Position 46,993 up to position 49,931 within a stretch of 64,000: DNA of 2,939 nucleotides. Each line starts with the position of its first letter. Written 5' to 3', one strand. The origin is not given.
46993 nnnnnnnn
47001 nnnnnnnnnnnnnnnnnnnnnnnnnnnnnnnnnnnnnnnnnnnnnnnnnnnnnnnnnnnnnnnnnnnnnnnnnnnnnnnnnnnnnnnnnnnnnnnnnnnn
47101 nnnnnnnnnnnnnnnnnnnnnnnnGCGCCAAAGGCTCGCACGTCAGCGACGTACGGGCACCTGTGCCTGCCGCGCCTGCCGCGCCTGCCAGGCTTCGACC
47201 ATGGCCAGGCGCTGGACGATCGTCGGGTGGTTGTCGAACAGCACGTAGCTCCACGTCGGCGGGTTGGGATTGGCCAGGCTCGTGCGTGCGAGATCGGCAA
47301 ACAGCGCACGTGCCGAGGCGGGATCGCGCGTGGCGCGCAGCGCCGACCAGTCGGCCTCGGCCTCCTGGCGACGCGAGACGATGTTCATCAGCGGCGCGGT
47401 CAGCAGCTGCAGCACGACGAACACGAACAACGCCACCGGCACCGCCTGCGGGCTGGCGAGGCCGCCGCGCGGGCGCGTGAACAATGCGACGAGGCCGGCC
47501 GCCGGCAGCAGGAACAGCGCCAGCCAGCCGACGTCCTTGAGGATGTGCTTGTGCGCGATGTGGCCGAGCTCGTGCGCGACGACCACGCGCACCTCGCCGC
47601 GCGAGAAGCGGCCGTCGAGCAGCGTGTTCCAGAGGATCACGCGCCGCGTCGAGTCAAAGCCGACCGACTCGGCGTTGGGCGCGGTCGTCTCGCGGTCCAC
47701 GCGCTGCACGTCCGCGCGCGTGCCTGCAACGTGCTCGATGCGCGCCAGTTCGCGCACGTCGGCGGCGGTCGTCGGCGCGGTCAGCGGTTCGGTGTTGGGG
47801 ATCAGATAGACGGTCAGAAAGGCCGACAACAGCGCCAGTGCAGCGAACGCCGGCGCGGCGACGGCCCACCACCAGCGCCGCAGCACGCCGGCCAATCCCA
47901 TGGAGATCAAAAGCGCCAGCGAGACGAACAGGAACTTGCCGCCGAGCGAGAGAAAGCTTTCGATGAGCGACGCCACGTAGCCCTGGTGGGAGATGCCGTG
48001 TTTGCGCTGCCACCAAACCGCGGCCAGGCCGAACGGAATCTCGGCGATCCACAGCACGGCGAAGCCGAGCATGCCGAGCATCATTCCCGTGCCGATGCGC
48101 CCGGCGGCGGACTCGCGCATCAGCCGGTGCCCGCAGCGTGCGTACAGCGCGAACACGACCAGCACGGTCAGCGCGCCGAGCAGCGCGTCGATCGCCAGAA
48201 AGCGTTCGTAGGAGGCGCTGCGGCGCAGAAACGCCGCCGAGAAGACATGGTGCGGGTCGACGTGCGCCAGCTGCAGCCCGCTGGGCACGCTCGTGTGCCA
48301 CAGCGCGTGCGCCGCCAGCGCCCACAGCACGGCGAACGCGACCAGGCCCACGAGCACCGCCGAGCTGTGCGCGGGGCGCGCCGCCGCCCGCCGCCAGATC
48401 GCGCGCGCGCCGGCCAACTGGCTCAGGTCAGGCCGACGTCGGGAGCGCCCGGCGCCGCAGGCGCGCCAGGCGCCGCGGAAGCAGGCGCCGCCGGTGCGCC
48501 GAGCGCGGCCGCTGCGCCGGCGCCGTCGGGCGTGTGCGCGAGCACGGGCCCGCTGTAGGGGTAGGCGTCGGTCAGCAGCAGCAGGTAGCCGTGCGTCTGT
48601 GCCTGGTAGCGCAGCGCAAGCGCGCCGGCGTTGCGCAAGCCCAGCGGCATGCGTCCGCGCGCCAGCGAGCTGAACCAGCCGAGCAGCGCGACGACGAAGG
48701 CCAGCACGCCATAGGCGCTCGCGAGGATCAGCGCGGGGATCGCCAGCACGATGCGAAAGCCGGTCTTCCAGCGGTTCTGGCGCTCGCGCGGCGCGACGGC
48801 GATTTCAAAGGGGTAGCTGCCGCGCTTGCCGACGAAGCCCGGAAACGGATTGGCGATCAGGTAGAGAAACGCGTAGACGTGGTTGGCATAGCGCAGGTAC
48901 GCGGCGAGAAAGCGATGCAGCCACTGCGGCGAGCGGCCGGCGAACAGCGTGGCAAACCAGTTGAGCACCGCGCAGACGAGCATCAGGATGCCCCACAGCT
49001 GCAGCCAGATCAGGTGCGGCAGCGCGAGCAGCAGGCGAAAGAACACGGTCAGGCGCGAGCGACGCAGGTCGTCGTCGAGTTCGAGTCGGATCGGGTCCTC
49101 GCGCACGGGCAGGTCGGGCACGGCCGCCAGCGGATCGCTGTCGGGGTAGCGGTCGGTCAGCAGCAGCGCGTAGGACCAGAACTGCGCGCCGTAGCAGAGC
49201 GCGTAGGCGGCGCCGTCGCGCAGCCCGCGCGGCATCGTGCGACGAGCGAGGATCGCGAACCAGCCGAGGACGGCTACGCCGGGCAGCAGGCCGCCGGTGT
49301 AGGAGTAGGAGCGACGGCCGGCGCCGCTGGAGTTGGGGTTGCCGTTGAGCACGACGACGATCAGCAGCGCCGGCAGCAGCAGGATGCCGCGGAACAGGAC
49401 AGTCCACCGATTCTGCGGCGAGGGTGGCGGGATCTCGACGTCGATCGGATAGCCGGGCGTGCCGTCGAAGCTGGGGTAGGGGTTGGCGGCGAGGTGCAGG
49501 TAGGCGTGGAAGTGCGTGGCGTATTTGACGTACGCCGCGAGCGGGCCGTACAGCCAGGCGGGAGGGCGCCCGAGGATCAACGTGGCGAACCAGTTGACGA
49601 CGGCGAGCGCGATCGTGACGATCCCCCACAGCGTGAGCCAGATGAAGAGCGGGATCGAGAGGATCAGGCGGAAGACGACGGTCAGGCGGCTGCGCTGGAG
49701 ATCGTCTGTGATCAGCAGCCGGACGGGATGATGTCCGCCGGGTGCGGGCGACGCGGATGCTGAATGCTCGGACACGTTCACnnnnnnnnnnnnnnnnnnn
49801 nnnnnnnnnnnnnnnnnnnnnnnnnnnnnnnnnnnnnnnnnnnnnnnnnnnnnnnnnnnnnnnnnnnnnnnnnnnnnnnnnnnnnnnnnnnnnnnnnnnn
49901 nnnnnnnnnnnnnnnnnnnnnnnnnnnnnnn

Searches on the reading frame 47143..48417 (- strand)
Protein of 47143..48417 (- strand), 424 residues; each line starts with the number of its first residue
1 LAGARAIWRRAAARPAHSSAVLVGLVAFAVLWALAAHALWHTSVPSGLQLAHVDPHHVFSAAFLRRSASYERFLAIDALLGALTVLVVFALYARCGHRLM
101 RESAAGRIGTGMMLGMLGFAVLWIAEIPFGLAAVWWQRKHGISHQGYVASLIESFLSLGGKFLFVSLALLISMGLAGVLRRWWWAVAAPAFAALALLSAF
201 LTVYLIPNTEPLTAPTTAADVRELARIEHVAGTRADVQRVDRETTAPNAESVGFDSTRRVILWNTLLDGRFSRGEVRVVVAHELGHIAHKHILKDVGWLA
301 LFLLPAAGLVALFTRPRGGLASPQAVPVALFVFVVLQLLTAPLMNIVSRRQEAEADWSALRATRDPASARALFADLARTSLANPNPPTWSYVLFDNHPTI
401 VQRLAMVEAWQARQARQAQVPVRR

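Call 65: search_protein_families(library=padloc, proteins=[window:47143-48417:-], max_evalue=0.01)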
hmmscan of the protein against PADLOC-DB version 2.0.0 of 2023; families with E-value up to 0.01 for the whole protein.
window:47143-48417:- (424 aa): 0 families

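Call 66: search_protein_families(library=pfam, proteins=[window:47143-48417:-], max_evalue=0.01)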
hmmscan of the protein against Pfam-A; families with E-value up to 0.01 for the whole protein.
window:47143-48417:- (424 aa): 1 family
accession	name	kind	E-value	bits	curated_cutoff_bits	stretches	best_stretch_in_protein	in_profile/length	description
PF01435.24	Peptidase_M48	-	2.1e-20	73.8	20.3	1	220-410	10-185/186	Peptidase family M48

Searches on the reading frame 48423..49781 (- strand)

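Call 65: search_protein_families(library=padloc, proteins=[window:48423-49781:-], max_evalue=0.01)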
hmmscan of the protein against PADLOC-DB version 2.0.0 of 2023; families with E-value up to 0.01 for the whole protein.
window:48423-49781:- (452 aa): 0 families

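Call 66: search_protein_families(library=pfam, proteins=[window:48423-49781:-], max_evalue=0.01)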
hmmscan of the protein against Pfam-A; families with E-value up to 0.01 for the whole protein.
window:48423-49781:- (452 aa): 1 family
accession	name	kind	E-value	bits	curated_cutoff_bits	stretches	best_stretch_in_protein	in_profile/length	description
PF14333.11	DUF4389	-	8e-49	163.9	25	4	337-409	1-73/76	Domain of unknown function (DUF4389)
